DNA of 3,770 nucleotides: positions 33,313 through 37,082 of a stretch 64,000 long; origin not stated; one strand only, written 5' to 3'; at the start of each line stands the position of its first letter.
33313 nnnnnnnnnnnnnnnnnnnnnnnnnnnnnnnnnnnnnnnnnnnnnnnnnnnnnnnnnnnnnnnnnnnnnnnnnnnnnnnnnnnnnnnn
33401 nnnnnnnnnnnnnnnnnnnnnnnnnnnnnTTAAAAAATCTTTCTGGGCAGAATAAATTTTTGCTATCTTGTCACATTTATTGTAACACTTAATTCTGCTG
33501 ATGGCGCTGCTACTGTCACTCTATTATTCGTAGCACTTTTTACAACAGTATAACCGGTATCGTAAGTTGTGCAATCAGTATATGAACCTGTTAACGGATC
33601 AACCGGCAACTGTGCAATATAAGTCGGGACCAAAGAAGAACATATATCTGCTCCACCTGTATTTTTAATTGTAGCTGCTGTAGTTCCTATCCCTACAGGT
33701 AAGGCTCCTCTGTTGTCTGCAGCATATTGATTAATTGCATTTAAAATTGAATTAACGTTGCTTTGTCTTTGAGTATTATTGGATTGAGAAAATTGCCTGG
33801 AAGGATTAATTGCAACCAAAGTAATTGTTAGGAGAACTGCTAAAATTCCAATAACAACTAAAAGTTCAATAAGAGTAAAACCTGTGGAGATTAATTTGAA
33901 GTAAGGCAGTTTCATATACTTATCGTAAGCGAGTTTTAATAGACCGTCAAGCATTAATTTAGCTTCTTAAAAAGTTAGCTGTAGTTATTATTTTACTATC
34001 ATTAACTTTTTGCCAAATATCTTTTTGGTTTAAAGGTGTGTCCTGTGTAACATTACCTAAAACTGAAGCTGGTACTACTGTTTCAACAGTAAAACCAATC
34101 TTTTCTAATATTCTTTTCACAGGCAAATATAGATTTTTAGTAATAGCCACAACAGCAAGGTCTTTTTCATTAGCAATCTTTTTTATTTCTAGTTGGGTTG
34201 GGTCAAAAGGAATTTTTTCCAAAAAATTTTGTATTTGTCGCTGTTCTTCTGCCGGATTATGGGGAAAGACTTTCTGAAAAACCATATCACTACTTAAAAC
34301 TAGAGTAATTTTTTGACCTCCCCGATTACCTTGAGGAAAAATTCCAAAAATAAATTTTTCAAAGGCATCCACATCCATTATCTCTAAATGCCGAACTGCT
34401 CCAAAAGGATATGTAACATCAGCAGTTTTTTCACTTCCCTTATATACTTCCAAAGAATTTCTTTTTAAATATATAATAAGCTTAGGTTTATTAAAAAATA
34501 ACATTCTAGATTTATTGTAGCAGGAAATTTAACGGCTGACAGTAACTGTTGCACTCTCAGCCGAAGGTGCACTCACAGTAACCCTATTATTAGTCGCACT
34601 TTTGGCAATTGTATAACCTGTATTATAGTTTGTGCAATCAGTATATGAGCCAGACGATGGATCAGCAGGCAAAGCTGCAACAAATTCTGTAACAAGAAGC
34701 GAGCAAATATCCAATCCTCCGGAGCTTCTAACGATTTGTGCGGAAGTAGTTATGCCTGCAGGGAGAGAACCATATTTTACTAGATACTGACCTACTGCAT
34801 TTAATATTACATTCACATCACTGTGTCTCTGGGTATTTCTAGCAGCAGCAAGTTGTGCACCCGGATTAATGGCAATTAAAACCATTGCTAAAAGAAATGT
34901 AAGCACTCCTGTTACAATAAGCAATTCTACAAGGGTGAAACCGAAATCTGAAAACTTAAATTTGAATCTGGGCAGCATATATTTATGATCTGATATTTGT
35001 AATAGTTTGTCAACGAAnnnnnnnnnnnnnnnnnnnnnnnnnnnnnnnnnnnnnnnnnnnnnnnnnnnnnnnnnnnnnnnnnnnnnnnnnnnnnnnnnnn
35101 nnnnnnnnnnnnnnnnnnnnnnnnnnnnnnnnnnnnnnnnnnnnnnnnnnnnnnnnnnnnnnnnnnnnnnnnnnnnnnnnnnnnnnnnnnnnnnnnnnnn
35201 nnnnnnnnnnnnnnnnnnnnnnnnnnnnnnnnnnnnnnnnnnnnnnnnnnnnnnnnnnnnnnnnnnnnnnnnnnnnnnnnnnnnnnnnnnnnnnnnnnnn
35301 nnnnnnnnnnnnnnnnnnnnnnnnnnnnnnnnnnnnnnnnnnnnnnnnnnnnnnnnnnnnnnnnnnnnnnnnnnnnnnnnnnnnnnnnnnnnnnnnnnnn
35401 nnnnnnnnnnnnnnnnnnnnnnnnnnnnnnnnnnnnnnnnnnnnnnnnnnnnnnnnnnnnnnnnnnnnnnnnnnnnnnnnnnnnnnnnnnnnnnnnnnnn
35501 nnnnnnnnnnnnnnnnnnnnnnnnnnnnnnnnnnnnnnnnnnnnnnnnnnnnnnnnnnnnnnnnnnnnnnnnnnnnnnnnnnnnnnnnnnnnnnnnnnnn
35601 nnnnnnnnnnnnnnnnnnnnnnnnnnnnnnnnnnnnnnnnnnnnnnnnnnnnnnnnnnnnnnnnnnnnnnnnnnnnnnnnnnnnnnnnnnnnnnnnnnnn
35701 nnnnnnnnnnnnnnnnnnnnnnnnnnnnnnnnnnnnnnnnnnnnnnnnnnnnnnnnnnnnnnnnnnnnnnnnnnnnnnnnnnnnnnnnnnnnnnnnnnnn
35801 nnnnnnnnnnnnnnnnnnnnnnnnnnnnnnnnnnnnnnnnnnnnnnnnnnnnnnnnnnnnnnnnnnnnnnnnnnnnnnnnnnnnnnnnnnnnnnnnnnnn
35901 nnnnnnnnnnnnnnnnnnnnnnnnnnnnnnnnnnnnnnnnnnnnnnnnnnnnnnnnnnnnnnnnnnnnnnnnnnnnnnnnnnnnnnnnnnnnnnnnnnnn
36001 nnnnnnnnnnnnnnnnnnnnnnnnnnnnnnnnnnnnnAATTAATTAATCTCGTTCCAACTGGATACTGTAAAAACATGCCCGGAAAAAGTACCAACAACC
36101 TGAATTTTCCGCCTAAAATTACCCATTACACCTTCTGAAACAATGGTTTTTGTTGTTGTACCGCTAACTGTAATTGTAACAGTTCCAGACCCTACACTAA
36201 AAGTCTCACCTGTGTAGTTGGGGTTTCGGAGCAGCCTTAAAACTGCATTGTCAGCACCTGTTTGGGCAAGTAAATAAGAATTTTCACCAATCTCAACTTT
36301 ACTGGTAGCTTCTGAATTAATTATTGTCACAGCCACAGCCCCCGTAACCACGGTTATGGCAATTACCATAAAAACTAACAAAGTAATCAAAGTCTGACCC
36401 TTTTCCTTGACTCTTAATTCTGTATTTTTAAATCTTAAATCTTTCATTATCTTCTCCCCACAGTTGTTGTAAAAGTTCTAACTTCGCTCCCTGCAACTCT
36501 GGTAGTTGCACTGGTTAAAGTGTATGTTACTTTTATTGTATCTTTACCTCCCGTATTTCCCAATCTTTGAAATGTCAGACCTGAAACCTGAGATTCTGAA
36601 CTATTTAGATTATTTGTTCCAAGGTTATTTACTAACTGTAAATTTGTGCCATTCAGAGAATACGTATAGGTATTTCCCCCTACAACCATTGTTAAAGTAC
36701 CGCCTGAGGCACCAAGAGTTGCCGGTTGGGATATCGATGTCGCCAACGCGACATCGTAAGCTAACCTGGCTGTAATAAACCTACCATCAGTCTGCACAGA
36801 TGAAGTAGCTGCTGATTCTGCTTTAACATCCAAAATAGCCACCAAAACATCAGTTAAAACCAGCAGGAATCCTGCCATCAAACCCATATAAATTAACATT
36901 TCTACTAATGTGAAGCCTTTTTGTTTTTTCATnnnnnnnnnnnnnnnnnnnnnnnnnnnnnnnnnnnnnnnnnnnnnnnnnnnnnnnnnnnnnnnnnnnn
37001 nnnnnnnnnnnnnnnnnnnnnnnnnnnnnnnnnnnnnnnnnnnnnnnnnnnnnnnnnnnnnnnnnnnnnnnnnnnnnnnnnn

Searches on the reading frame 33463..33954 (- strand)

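Call 36: search_protein_families(library=pfam, proteins=[window:33463-33954:-], max_evalue=0.001)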
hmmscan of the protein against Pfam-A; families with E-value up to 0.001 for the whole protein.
window:33463-33954:- (163 aa): 1 family
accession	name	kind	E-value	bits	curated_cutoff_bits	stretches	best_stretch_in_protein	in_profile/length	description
PF07963.17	N_methyl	-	3.2e-05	23.7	21.2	1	25-45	6-26/27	Prokaryotic N-terminal methylation motif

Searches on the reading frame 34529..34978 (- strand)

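Call 36: search_protein_families(library=pfam, proteins=[window:34529-34978:-], max_evalue=0.001)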
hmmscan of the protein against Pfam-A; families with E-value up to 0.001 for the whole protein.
window:34529-34978:- (149 aa): 1 family
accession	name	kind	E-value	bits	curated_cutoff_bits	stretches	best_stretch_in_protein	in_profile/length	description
PF07963.17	N_methyl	-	0.00033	20.6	21.2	1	13-34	6-27/27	Prokaryotic N-terminal methylation motif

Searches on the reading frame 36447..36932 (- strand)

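Call 36: search_protein_families(library=pfam, proteins=[window:36447-36932:-], max_evalue=0.001)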
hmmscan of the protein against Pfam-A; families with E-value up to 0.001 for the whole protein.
window:36447-36932:- (161 aa): 1 family
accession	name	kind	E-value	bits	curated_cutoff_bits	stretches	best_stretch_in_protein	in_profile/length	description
PF07963.17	N_methyl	-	1e-06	28.5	21.2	1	1-20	1-20/27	Prokaryotic N-terminal methylation motif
